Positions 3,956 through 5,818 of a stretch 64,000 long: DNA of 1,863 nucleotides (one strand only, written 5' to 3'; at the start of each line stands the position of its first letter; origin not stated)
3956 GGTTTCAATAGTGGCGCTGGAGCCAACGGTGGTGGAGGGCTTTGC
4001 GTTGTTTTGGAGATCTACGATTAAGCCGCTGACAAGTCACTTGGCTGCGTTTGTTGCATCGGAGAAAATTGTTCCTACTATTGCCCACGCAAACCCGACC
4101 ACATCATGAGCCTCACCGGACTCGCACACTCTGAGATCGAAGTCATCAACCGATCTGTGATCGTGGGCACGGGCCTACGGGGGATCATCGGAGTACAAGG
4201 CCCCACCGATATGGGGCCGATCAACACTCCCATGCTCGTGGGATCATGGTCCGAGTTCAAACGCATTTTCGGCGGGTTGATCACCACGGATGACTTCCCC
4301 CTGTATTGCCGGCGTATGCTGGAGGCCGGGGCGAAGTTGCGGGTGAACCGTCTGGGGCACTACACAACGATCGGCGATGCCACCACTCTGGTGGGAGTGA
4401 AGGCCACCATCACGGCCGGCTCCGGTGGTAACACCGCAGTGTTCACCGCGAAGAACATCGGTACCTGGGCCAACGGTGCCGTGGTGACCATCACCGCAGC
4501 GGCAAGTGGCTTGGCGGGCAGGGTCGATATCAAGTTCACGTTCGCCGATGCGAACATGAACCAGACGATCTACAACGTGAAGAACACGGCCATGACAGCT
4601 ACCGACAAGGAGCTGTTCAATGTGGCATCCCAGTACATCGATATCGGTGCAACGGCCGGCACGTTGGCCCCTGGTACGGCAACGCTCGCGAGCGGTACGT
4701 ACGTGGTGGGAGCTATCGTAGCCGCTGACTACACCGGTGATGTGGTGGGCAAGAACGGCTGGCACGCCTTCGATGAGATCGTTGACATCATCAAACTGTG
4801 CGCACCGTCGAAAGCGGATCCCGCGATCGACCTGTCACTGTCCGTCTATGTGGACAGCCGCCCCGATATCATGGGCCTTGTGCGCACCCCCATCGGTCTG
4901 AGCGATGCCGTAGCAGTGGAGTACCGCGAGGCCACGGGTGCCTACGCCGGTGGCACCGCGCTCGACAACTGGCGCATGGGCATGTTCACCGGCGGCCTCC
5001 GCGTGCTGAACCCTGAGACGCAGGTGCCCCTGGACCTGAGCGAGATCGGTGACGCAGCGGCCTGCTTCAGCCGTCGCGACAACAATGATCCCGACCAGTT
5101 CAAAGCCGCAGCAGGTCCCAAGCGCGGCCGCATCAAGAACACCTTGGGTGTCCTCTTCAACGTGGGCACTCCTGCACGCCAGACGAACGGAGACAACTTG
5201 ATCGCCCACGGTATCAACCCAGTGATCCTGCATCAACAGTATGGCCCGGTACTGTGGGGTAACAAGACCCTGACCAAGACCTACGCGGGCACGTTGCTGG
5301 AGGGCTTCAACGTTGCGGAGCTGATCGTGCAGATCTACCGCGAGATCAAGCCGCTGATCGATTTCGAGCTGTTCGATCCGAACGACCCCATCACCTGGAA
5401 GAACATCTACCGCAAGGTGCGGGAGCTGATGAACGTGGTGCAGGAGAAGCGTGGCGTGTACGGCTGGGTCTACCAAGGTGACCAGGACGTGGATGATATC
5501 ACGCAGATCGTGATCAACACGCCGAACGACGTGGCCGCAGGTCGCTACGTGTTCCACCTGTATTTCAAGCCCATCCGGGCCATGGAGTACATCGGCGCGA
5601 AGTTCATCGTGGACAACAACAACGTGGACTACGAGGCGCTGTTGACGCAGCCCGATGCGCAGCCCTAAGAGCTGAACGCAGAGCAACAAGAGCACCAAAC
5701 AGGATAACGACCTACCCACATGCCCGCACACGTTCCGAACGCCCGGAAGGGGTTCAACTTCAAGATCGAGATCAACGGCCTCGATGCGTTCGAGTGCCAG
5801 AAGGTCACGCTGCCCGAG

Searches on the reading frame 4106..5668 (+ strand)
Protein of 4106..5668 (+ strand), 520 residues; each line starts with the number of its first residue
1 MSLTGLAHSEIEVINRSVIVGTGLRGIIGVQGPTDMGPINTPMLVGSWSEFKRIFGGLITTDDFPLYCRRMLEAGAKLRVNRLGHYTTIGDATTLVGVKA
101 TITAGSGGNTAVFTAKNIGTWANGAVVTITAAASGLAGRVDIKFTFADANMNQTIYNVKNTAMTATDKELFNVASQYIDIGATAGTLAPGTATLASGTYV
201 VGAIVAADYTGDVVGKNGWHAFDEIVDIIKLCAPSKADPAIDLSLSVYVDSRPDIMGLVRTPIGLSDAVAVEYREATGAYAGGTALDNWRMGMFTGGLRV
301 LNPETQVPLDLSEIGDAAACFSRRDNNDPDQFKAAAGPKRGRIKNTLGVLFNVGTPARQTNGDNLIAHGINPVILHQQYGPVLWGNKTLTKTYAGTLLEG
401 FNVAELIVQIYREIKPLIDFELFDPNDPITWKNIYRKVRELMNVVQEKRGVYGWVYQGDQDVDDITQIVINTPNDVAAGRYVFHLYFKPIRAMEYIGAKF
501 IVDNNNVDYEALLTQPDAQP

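Call 12: search_protein_families(library=pfam, proteins=[window:4106-5668:+], max_evalue=0.001)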
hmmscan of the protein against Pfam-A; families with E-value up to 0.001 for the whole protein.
window:4106-5668:+ (520 aa): 0 families

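Call 25: search_protein_families(library=phrogs, proteins=[window:4106-5668:+], max_evalue=0.001)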
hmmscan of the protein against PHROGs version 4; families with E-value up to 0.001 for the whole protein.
window:4106-5668:+ (520 aa): 4 families
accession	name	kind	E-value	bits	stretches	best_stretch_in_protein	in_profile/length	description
phrog_23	-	tail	4.5e-34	119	1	10-507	26-467/496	tail sheath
phrog_10581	-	tail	3.7e-12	46.4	1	334-497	745-904/915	tail sheath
phrog_15814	-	unknown function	1.1e-10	41.1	2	191-503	416-725/738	-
phrog_34521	-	tail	7e-07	28.5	1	363-454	820-909/962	tail sheath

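Call 37: search_dna_similar(query=window:4106-5668:+, collection=phages, mode=protein, max_rows=15)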
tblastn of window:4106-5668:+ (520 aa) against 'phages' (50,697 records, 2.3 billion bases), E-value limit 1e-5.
Records with a match: 355; places in all: 355; records where one place covers at least 80% of the query: 7.
Best place of each record, by identity: <60% 355.
By first word of the organism name: Synechococcus 101; Vibrio 60; Escherichia 34; Aeromonas 32; Salmonella 16; Campylobacter 15; Rhizobium 10; Citrobacter 9; Enterobacter 9; Klebsiella 7; and 28 more.
By host as written in the record: - 97; Escherichia coli 25; Synechococcus sp. 15; Aeromonas salmonicida 13; Aeromonas hydrophila 9; Citrobacter freundii 7; Sinorhizobium meliloti 7; Synechococcus sp. MW02 7; and 103 more.
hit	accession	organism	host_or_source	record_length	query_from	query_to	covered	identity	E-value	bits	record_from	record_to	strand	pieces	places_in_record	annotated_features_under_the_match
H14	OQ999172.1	Listeria phage LIS04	Listeria innocua ATCC 51742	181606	20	502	93%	23.0%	5e-16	87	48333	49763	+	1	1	tail sheath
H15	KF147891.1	Pseudomonas phage PaBG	Pseudomonas aeruginosa PAO1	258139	16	502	94%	22.3%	1e-9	67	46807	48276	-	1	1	tail sheath protein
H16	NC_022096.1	Pseudomonas phage PaBG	Pseudomonas aeruginosa PAO1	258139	16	502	94%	22.3%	1e-9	67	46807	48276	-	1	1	tail sheath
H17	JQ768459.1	Pseudomonas phage Lu11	Pseudomonas putida var. Manila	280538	35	496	89%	23.1%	1e-8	64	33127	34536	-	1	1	putative tail sheath protein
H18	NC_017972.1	Pseudomonas phage Lu11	Pseudomonas putida var. Manila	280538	35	496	89%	23.1%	1e-8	64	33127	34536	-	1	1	tail sheath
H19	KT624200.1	Bacillus phage SP-15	Bacillus subtilis W-23-S(r); Bacillus ...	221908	37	509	91%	21.7%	9e-17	90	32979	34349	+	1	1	tail sheath protein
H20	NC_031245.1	Bacillus phage SP-15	Bacillus subtilis W-23-S(r); Bacillus ...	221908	37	509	91%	21.7%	9e-17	90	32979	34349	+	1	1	tail sheath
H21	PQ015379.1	Pseudomonas phage HRDY3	Pseudomonas sp.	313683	42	452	79%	23.9%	8e-8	61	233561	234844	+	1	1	tail sheath protein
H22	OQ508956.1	Alishewanella phage vB_AspM_Slicko01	Alishewanella sp. SMS8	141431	111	502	75%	24.9%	7e-11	71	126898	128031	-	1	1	tail sheath protein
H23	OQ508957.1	Alishewanella phage vB_AspM_Slickus01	Alishewanella sp. SMS8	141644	111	502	75%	24.7%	7e-11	71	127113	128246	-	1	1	tail sheath protein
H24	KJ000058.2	Salmonella phage STP4-a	Salmonella Typhimurium ATCC 14028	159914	211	513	58%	24.8%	2e-9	67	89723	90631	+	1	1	tail sheath protein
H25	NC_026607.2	Salmonella phage STP4-a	Salmonella Typhimurium ATCC 14028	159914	211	513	58%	24.8%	2e-9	67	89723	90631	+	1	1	tail sheath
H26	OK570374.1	Escherichia phage UoN_LG358_1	Escherichia sp.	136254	211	513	58%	24.8%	2e-9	67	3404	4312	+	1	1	hypothetical protein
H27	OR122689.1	Salmonella phage vB_SenM-AKM_NP4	Salmonella sp.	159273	211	513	58%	24.8%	2e-9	67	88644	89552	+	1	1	tail sheath protein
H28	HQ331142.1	Salmonella phage vB_SenM-S16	Salmonella enterica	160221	211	513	58%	24.8%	2e-9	67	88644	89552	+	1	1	tail sheath protein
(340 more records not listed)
